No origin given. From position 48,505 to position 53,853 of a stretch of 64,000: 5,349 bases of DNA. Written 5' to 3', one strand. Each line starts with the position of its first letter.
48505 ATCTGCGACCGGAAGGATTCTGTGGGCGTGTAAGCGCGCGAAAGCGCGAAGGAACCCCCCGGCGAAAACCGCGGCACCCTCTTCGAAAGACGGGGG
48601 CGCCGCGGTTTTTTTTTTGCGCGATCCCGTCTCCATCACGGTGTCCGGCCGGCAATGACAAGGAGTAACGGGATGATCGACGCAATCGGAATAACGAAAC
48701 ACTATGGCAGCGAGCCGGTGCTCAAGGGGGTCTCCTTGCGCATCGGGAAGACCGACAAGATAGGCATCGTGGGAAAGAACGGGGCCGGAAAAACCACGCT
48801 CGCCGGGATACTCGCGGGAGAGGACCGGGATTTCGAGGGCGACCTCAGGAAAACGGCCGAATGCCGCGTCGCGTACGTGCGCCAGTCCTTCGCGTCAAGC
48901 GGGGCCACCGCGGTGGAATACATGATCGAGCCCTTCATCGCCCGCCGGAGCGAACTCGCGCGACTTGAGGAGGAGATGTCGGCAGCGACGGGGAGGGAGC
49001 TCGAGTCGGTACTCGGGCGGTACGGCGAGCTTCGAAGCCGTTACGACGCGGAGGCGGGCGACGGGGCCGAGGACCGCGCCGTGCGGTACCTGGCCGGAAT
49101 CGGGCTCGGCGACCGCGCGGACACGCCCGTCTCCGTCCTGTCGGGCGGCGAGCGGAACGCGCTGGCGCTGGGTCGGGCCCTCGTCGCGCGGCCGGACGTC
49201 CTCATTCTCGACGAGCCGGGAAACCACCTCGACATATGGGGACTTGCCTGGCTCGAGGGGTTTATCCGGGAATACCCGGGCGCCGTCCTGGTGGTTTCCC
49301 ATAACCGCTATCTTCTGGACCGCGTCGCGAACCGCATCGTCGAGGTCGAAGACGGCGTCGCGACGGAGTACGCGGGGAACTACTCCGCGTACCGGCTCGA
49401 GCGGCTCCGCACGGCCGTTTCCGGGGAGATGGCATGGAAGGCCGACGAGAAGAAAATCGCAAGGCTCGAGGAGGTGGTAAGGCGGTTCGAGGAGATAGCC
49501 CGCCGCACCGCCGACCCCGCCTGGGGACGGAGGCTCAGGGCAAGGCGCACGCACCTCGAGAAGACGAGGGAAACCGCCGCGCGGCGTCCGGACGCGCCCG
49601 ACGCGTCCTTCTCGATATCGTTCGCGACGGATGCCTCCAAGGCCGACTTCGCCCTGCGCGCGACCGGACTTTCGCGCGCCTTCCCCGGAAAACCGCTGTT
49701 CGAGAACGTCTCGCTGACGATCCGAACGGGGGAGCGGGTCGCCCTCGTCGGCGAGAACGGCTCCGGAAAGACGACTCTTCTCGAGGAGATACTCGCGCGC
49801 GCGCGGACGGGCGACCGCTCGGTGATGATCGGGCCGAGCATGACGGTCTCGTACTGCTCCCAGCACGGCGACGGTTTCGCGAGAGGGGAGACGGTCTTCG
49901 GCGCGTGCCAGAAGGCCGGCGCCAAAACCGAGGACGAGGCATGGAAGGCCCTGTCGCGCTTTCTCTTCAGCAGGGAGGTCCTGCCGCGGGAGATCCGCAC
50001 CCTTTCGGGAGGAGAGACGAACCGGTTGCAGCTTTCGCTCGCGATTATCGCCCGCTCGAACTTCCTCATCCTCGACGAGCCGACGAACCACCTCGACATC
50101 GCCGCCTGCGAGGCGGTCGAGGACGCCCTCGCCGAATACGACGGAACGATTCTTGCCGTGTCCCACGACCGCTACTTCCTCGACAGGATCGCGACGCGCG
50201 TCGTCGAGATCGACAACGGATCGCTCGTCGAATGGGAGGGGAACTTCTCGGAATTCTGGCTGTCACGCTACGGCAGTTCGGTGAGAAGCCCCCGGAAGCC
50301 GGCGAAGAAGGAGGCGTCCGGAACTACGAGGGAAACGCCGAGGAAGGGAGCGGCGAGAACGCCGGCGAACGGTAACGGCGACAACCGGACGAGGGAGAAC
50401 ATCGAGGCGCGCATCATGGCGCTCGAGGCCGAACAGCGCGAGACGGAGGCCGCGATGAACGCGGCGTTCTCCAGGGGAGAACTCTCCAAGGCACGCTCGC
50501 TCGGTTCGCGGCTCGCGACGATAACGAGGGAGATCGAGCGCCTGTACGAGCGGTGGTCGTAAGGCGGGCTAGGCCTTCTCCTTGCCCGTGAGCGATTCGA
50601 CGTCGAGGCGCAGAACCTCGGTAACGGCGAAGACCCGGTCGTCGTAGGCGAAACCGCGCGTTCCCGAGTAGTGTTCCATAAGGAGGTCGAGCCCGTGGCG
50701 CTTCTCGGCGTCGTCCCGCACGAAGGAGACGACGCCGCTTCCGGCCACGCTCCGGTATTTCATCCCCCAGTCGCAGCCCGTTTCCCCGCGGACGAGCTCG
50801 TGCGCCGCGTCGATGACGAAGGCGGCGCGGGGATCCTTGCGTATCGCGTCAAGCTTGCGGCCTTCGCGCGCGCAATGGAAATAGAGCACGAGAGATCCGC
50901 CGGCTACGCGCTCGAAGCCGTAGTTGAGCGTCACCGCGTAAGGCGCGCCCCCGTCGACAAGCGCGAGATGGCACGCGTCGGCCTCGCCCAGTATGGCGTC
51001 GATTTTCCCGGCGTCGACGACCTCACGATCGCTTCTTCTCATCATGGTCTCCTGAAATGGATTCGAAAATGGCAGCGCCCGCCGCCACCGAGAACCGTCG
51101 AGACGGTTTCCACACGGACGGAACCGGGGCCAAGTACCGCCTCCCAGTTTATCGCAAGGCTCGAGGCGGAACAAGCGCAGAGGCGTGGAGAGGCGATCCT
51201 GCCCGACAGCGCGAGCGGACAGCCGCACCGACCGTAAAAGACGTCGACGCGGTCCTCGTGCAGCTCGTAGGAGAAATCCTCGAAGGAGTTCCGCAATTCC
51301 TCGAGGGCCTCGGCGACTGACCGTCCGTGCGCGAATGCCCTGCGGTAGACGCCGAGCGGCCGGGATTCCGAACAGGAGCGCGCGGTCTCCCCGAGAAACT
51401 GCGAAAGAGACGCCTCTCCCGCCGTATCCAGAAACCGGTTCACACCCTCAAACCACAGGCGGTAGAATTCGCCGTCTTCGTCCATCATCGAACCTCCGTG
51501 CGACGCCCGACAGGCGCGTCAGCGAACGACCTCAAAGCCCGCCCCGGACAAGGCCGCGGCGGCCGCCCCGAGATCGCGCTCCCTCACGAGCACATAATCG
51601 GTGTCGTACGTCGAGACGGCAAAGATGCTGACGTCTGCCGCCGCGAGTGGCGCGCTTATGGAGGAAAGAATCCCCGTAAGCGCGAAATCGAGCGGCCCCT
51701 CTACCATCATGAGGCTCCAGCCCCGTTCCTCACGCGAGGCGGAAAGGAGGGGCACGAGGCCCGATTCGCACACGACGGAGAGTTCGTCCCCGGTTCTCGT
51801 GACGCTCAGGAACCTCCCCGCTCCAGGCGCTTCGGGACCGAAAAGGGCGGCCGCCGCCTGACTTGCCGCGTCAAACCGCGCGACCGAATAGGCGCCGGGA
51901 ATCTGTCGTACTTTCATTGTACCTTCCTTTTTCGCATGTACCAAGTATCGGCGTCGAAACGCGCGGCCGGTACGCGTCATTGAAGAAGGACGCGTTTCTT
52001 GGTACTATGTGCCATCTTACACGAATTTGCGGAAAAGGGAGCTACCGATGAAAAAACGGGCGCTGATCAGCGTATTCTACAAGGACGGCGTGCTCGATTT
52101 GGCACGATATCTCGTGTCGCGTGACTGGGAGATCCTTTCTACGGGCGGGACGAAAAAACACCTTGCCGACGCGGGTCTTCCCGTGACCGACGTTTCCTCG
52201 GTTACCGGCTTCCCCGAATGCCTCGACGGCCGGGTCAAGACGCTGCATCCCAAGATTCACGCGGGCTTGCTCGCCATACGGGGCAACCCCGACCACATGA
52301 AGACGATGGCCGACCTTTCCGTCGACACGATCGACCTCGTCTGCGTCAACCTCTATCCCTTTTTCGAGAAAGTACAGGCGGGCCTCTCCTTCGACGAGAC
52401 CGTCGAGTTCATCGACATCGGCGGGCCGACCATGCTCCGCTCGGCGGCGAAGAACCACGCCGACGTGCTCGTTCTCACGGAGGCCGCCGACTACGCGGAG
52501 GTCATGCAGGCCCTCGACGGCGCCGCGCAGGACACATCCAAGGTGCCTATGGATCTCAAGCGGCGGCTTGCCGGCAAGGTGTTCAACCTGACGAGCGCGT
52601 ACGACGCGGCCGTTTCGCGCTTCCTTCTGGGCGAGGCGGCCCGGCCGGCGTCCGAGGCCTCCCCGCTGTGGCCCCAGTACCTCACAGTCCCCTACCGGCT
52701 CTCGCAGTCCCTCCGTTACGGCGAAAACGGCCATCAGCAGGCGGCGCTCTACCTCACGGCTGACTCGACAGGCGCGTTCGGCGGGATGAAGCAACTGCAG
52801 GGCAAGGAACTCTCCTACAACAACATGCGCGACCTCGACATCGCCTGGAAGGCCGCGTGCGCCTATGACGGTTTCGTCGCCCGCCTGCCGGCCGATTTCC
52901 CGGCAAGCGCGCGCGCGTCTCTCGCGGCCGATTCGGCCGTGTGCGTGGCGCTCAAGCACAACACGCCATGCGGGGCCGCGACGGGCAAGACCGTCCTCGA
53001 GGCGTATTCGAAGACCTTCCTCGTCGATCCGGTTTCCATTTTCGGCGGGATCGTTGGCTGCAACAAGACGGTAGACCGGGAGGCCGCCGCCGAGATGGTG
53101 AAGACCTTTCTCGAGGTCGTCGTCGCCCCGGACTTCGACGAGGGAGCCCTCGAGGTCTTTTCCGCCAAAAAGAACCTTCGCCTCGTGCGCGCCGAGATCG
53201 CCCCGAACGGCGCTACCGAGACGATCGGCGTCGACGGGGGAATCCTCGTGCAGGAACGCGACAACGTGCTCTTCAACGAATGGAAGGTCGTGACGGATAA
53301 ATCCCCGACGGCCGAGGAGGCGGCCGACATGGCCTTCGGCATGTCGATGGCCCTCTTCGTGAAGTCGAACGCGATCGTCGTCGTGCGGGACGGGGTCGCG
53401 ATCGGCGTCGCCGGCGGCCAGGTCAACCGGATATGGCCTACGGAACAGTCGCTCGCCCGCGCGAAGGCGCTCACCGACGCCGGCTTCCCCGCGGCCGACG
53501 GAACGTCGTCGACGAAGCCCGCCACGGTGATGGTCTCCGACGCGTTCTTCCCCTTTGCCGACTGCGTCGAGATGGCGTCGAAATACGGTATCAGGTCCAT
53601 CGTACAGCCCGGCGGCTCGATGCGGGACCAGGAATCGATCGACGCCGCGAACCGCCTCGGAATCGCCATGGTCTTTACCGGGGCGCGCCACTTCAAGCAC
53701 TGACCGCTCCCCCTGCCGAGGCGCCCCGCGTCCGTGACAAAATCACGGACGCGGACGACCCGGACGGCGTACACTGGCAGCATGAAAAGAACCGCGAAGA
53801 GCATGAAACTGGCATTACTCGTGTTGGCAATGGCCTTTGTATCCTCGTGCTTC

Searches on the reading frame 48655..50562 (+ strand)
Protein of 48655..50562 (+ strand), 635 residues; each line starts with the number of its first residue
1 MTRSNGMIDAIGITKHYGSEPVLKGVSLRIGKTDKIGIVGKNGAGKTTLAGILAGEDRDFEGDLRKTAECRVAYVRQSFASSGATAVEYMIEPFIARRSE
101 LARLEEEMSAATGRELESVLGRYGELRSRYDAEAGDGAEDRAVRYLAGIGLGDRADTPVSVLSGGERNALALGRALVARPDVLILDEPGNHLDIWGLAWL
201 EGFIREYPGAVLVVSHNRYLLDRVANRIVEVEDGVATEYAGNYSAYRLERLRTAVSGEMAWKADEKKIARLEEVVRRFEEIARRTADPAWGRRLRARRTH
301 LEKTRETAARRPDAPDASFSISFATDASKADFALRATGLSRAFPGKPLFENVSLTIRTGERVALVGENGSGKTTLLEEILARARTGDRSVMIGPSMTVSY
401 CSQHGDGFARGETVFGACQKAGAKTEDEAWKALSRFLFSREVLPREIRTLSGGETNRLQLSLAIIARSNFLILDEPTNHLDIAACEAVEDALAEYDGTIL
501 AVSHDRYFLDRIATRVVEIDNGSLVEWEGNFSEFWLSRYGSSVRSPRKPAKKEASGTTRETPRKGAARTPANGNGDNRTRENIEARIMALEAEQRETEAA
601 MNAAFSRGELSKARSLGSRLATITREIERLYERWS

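Call 66: search_protein_families(library=pfam, proteins=[window:48655-50562:+], max_evalue=0.001)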
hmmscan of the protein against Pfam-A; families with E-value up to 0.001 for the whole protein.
window:48655-50562:+ (635 aa): 18 families
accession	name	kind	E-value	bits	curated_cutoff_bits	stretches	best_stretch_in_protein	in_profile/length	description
PF00005.33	ABC_tran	-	9.1e-43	146.6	25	2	350-478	2-137/137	ABC transporter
PF13304.12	AAA_21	-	8.3e-16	59.3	27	0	150-222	226-304/304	AAA domain, putative AbiEii toxin, Type IV TA system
PF12848.13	ABC_tran_Xtn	-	2.6e-10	40.7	25.9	1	229-313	1-79/85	ABC transporter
PF16326.10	ABC_tran_CTD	-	1.9e-09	38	32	1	578-634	8-64/69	ABC transporter C-terminal domain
PF02463.25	SMC_N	-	3.5e-09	36.9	40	0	362-379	27-44/220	RecF/RecN/SMC N terminal domain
PF13555.12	AAA_29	-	1.4e-06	28.4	27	0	349-377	12-40/61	P-loop containing region of AAA domain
PF05729.18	NACHT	-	8.7e-06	26.1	26.7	0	361-387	2-28/167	NACHT domain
PF13401.12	AAA_22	-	1.9e-05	25.4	27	0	362-403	8-33/130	AAA domain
PF00006.31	ATP-synt_ab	-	3.2e-05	24.1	29.5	0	353-391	8-46/213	ATP synthase alpha/beta family, nucleotide-binding domain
PF13476.12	AAA_23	-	4.3e-05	24.7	27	0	363-379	23-39/201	AAA domain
PF20720.3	nSTAND3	-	9.8e-05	22.5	27.2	0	357-385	15-43/155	Novel STAND NTPase 3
PF13191.12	AAA_16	-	0.00011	23.2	32.6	1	359-461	22-119/167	AAA ATPase domain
PF13175.12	AAA_15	-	0.0002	21.5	32.1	0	363-379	27-43/374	AAA ATPase domain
PF00931.28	NB-ARC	-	0.00023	20.9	23.5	0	361-382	20-41/248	NB-ARC domain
PF08477.19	Roc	-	0.00038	21.1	27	0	361-397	1-37/119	Ras of Complex, Roc, domain of DAPkinase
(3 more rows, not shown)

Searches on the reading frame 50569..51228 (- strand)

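Call 66: search_protein_families(library=pfam, proteins=[window:50569-51228:-], max_evalue=0.001)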
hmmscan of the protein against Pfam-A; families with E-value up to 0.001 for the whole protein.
window:50569-51228:- (219 aa): 2 families
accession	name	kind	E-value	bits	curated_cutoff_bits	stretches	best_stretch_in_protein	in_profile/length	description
PF12900.13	Pyridox_ox_2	-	1.3e-21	77.5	27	1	73-216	2-139/140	Pyridoxamine 5'-phosphate oxidase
PF01243.27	PNPOx_N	-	9.7e-09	36.1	28.1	1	75-212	4-115/120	Pyridoxamine 5'-phosphate oxidase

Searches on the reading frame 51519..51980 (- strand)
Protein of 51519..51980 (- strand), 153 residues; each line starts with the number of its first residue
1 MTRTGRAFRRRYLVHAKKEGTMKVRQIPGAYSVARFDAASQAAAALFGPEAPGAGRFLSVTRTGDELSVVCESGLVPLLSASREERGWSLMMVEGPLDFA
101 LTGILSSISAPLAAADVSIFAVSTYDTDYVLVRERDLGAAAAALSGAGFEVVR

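Call 66: search_protein_families(library=pfam, proteins=[window:51519-51980:-], max_evalue=0.001)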
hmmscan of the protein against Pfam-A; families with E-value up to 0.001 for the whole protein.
window:51519-51980:- (153 aa): 2 families
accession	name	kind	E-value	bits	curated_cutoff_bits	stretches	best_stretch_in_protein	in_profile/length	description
PF13840.12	ACT_7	-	6.9e-20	71.1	27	1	85-145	3-64/65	ACT domain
PF21631.3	A9CJY8-like_N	-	9.1e-08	31.9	27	1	54-77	20-43/45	A9CJY8-like, N-terminal domain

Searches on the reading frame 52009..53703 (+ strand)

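Call 67: search_protein_families(library=pfam, proteins=[window:52009-53703:+], max_evalue=0.001)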
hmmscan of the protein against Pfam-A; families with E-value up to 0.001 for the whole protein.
window:52009-53703:+ (564 aa): 2 families
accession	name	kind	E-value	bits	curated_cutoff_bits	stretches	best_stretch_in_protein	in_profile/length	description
PF01808.24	AICARFT_IMPCHas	-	1.6e-96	323.9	25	1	146-482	1-309/311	AICARFT/IMPCHase bienzyme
PF02142.27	MGS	-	2.4e-21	76.1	24.1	1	28-141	2-94/94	MGS-like domain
